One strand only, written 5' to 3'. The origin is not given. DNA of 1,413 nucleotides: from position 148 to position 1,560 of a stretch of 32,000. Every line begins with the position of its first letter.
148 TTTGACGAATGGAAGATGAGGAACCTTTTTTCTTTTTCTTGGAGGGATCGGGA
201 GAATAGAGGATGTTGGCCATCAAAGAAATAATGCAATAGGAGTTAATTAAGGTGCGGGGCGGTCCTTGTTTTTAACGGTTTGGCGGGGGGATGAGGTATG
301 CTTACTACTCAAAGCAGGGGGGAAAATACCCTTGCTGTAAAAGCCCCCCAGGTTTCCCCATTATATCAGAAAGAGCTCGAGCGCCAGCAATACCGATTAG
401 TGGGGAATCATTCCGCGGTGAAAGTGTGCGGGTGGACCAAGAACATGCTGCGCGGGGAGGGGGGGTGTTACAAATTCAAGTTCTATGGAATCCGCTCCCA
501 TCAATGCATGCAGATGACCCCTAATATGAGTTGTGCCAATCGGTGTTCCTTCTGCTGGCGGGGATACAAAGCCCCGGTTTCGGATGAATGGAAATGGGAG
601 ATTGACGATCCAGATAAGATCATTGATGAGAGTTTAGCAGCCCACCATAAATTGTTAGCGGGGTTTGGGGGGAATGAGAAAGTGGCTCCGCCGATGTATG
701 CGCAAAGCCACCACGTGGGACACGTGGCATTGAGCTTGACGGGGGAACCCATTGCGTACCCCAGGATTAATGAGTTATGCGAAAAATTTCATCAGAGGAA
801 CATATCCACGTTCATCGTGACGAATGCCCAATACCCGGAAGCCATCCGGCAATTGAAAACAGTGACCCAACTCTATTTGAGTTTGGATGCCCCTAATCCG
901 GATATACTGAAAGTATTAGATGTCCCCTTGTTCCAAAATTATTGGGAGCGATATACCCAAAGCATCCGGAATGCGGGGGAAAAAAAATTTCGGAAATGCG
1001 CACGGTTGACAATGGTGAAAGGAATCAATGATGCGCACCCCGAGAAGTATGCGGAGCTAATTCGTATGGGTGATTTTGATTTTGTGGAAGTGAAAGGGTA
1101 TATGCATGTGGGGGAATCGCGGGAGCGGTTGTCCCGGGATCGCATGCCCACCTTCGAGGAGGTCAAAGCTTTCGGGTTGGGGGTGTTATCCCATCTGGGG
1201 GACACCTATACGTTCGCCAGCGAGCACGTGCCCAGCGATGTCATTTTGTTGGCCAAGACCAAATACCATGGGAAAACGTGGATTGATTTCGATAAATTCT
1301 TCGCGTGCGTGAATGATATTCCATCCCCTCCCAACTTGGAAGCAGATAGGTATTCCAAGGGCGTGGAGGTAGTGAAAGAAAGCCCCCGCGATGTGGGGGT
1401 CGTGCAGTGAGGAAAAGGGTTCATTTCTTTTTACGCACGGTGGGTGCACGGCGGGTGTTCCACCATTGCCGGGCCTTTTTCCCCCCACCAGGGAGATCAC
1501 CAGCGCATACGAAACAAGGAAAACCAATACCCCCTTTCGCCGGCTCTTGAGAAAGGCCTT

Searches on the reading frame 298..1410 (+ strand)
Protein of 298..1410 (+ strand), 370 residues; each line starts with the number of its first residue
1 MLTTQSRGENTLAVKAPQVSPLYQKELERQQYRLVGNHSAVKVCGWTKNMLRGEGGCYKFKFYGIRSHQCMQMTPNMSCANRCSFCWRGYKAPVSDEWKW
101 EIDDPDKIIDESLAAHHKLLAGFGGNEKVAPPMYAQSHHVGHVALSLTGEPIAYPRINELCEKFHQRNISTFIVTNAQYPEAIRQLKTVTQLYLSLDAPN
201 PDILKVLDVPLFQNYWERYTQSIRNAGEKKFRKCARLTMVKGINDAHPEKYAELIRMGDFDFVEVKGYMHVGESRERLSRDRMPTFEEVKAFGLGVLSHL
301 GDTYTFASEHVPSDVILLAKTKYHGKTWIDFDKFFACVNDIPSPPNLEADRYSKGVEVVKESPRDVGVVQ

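Call 80: find_encoding_contigs(protein=window:298-1410:+, flank=10000, max_places=3)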
Protein window:298-1410:+ (370 aa): 2 contigs read that carry it; 2 places shown.
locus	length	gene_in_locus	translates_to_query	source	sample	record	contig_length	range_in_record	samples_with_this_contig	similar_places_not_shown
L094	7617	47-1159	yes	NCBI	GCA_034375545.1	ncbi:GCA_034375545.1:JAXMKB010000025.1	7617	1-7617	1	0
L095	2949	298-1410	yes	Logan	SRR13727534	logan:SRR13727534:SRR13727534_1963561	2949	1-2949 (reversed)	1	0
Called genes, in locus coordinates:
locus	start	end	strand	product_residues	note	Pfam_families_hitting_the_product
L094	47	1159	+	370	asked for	PF04055:Radical_SAM, PF08608:Wyosine_form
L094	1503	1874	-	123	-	-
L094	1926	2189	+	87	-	-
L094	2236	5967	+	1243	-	-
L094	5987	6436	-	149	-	-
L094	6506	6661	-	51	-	-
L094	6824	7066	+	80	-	-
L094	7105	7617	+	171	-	PF13495:Phage_int_SAM_4, PF00589:Phage_integrase (weak)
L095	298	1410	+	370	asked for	PF04055:Radical_SAM, PF08608:Wyosine_form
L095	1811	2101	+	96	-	-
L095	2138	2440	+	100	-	-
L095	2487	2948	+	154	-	?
